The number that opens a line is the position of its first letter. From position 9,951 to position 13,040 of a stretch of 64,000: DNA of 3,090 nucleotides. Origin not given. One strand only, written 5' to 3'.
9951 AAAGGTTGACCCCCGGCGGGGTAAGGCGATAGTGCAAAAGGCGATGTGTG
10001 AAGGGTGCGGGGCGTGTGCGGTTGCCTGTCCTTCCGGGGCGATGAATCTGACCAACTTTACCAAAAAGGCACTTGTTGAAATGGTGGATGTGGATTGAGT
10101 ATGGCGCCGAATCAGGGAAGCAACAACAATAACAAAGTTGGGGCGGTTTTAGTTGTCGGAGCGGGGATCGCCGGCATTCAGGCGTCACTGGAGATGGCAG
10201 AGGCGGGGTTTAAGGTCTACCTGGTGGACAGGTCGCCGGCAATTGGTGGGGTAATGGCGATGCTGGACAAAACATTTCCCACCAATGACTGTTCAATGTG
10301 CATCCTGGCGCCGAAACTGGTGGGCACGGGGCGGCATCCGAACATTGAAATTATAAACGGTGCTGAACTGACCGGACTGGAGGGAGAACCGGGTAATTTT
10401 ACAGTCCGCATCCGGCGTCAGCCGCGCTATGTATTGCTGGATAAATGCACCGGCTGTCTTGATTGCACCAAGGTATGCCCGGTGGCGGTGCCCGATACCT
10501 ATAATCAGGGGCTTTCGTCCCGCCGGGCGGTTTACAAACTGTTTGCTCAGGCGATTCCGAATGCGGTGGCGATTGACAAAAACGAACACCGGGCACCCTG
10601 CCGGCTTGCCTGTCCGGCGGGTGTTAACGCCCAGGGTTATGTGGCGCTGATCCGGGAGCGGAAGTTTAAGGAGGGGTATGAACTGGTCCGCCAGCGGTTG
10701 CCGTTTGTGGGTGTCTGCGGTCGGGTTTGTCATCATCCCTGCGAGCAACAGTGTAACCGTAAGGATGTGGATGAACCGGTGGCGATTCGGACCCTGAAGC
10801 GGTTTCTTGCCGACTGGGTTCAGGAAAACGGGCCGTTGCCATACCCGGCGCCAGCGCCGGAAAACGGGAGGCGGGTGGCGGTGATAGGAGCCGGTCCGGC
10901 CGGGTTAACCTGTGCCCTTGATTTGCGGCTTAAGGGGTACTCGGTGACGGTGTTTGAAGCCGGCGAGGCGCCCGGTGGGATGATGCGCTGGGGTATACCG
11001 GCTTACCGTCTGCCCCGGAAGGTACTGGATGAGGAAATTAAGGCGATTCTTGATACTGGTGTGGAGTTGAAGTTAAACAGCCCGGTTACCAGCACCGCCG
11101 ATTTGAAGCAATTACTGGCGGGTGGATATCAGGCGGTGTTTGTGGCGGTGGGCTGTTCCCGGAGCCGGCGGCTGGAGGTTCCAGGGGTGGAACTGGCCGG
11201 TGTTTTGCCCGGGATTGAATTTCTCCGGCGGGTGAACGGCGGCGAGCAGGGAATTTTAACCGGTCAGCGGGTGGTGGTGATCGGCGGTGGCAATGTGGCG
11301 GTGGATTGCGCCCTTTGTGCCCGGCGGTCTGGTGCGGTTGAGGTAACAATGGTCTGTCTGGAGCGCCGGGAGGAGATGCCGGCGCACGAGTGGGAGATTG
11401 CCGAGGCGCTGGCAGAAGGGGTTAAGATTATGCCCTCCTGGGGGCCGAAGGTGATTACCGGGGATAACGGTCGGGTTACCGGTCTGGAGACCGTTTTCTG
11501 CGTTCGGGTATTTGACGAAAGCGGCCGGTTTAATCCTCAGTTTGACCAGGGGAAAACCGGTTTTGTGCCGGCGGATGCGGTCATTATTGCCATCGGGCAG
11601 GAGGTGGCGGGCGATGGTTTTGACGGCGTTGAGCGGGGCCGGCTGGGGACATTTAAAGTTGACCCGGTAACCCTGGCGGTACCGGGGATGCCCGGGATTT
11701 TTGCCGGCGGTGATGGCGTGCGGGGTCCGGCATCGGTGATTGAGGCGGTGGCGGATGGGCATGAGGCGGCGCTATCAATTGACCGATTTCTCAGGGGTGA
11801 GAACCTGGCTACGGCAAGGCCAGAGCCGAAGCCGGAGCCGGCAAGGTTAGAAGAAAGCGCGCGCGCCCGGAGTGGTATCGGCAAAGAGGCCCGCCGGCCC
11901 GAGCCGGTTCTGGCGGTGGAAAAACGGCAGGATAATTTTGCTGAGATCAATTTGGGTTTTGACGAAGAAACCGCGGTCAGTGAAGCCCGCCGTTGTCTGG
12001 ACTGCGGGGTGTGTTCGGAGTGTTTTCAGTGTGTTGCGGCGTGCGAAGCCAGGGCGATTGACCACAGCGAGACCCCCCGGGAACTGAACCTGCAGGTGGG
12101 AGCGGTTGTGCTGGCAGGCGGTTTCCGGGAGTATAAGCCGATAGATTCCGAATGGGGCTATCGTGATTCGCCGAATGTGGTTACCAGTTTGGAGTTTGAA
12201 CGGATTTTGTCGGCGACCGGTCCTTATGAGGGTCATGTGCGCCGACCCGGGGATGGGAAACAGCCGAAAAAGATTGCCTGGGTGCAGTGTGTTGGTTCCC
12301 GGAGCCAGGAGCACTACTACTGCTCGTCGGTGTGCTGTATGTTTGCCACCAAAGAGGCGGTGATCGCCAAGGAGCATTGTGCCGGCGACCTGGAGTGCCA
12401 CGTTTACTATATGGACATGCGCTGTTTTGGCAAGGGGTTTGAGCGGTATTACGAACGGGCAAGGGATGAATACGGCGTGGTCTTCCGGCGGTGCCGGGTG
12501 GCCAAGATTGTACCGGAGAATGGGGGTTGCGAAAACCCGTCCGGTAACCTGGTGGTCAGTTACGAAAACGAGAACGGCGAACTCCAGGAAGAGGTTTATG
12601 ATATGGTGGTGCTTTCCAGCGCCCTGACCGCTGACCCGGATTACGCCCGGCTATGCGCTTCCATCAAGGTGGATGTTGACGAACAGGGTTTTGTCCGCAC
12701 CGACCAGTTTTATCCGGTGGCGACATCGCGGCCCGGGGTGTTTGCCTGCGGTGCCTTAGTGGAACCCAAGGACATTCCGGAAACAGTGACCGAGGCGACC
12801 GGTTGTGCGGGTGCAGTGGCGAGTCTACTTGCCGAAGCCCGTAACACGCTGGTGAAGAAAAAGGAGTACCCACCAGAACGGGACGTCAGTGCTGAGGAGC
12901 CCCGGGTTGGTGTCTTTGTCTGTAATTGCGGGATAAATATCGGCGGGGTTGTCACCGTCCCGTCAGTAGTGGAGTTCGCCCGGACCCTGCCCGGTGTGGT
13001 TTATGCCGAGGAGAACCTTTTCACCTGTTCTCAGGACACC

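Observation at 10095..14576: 1493-aa HdrL-like protein: HdrA split by a complete GltD-like NAD(P)H:FAD oxidoreductase insertion plus a second full HdrA module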

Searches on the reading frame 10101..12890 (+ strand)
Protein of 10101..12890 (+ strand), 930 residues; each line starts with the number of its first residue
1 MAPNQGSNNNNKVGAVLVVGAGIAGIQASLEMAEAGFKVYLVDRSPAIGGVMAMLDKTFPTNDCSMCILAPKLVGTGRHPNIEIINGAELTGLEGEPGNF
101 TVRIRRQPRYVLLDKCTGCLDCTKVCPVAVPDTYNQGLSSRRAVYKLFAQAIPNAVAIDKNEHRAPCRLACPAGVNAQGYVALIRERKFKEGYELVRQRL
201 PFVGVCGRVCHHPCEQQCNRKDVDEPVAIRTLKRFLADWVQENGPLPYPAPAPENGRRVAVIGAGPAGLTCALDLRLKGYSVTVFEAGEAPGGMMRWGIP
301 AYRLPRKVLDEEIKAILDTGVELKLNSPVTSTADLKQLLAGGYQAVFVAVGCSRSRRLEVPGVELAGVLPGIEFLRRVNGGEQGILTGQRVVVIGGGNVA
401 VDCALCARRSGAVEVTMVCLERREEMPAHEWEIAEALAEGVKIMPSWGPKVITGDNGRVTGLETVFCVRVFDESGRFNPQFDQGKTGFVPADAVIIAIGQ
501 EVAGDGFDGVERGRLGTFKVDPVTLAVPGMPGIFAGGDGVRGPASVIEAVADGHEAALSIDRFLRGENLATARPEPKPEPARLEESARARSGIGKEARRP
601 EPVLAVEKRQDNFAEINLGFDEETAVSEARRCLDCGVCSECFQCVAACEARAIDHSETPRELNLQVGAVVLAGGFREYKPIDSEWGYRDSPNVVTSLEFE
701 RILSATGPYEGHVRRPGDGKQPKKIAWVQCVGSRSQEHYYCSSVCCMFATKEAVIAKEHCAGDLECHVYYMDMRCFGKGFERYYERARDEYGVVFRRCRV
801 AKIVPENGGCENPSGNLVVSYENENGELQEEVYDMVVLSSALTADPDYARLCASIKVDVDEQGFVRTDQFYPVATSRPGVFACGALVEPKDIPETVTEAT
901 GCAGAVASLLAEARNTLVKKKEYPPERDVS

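Call 70: predict_structure(alignment_id=A1)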
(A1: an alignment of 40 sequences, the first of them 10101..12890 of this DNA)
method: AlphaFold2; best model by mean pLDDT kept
length: 930 residues; sequences in the alignment: 40
mean_pLDDT: 88.4   pTM: 0.84
mean pLDDT of the five models: 88.4, 87.4, 87.2, 86.0, 85.4
residues with pLDDT >= 90: 550; 70-90: 317; 50-70: 51; < 50: 12
segments of 3 or more residues with pLDDT < 50: 1-9
pLDDT, mean of each block of 10 residues (from residue 1): 40 93 91 96 87 57 69 89 94 94 94 91 92 85 87 89 89 93 97 95 94 89 90 96 89 93 96 97 95 91 94 96 94 93 95 85 92 92 85 95 94 94 88 92 95 93 93 82 93 93 81 84 91 92 89 96 93 79 66 76 89 90 96 89 94 91 96 86 84 89 86 89 93 74 75 89 91 65 83 91 79 79 93 93 87 94 92 95 88 85 96 88 70
secondary structure, 60 per line:
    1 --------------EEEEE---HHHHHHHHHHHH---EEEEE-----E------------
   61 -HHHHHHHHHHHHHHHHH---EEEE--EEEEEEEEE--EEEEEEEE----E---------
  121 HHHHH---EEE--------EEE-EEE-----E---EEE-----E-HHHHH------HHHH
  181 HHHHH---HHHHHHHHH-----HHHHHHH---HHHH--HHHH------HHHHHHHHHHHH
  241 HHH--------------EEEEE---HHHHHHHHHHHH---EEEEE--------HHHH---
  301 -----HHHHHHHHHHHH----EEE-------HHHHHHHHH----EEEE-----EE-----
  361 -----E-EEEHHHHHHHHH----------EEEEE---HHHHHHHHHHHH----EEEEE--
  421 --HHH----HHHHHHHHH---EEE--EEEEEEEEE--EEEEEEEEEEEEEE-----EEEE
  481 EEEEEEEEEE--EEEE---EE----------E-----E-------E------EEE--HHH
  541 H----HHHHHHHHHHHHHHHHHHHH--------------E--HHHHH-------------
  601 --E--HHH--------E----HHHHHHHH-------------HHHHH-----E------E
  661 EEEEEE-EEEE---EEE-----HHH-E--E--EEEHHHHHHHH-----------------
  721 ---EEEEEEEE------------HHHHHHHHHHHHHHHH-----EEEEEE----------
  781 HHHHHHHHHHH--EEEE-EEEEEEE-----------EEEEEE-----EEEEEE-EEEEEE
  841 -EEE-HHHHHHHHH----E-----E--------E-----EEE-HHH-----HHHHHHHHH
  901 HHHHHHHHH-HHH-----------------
elements in order (helices of 4 or more, strands of 3 or more residues): E15-19 H23-34 E38-42 H62-78 E82-85 E88-96 E99-106 H121-125 E129-131 E140-142 E144-146 E156-158 H166-170 H177-185 H189-197 H203-209 H213-216 H219-222 H229-243 E258-262 H266-277 E281-285 H294-297 H306-317 E322-324 H332-340 E345-348 E368-370 H371-379 E390-394 H398-409 E414-418 H430-438 E442-444 E447-455 E458-471 E477-490 E493-496 E533-535 H538-541 H546-565 H583-587 H622-629 H643-647 E660-666 E668-671 E675-677 E693-695 H696-703 E724-731 H744-759 E765-770 H781-791 E794-797 E799-805 E817-822 E828-833 E835-840 E842-844 H846-854 E880-882 H892-909

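Call 72: fold_search(model_id=the predicted structure, library=pdb)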
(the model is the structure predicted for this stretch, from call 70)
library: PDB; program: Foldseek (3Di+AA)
matches with E <= 10: 1931; with E <= 0.001: 609
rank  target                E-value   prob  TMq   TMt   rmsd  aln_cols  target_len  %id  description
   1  9bov_A                1.7e-50  1.00  0.47  0.38   2.8       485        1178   44  Structure of electron bifurcating Nfn-ABC complexed with NAD from Caldicellulosiruptor saccharolyticus (released 2025-03-05)
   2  8oh5_C                1.7e-48  1.00  0.48  0.39   4.5       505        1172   36  Cryo-EM structure of the electron bifurcating transhydrogenase StnABC complex from Sporomusa Ovata (state 2) (released 2023-09-13)
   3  9n5u_A                6.8e-47  1.00  0.47  0.46   6.2       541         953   38  Structure of the Thermococcus sibiricus NfnABC complex (released 2025-05-07)
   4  9n5v_A                1.3e-45  1.00  0.47  0.46   3.6       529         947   39  Structure of the NAD(H)-bound Thermococcus sibiricus NfnABC complex (released 2025-05-07)
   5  5jca_L                4.5e-37  1.00  0.39  0.76   3.3       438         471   35  NADP(H) bound NADH-dependent Ferredoxin:NADP Oxidoreductase (NfnI) from Pyrococcus furiosus (released 2017-04-12)
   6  5jfc_L                5.0e-36  1.00  0.39  0.76   3.1       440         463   34  NADH-dependent Ferredoxin:NADP Oxidoreductase (NfnI) from Pyrococcus furiosus (released 2017-04-12)
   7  8rwn_A                6.9e-36  1.00  0.43  0.92   5.0       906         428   20  CryoEM structure of the Hdr(ABC)2 subunits of the Elp-Hdr complex of Methanothermobacter marburgensis (released 2025-05-14)
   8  4ylf_B                1.0e-35  1.00  0.41  0.80   2.6       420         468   38  Insights into flavin-based electron bifurcation via the NADH-dependent reduced ferredoxin-NADP oxidoreductase structur (released 2015-07-08)
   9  8rvu_A                1.7e-35  1.00  0.43  0.62   5.0       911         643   20  CryoEM structure of the Elp-Hdr complex of Methanothermobacter marburgensis state 2 (composite structure) (released 2025-05-14)
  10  8rvu_a                2.3e-35  1.00  0.43  0.92   5.0       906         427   20  CryoEM structure of the Elp-Hdr complex of Methanothermobacter marburgensis state 2 (composite structure) (released 2025-05-14)
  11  8rvy_A                4.7e-35  1.00  0.43  0.62   5.0       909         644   20  CryoEM structure of the Elp-Hdr complex of Methanothermobacter marburgensis state 1 (composite structure) (released 2025-05-14)
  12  5vj7_A                1.4e-34  1.00  0.40  0.78   2.9       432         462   35  Ferredoxin NADP Oxidoreductase (Xfn) (released 2017-07-19)
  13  5odh_A                4.1e-34  1.00  0.43  0.62   2.9       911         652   20  Heterodisulfide reductase / [NiFe]-hydrogenase complex from Methanothermococcus thermolithotrophicus soaked with heter (released 2017-08-30)
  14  5odi_A                1.0e-33  1.00  0.43  0.61   6.3       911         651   20  Heterodisulfide reductase / [NiFe]-hydrogenase complex from Methanothermococcus thermolithotrophicus cocrystallized wi (released 2017-08-30)
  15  5odc_A                1.0e-33  1.00  0.43  0.61   6.3       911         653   20  Heterodisulfide reductase / [NiFe]-hydrogenase complex from Methanothermococcus thermolithotrophicus at 2.3 A resoluti (released 2017-08-30)
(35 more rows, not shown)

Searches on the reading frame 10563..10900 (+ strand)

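Call 38: search_protein_families(library=pfam, proteins=[window:10563-10900:+], max_evalue=1)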
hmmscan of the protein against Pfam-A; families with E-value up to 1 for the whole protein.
window:10563-10900:+ (112 aa): 1 family
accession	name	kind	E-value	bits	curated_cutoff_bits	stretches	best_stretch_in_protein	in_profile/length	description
PF14691.11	Fer4_20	-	3.7e-20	72.2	25.8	1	10-90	29-112/113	Dihydroprymidine dehydrogenase domain II, 4Fe-4S cluster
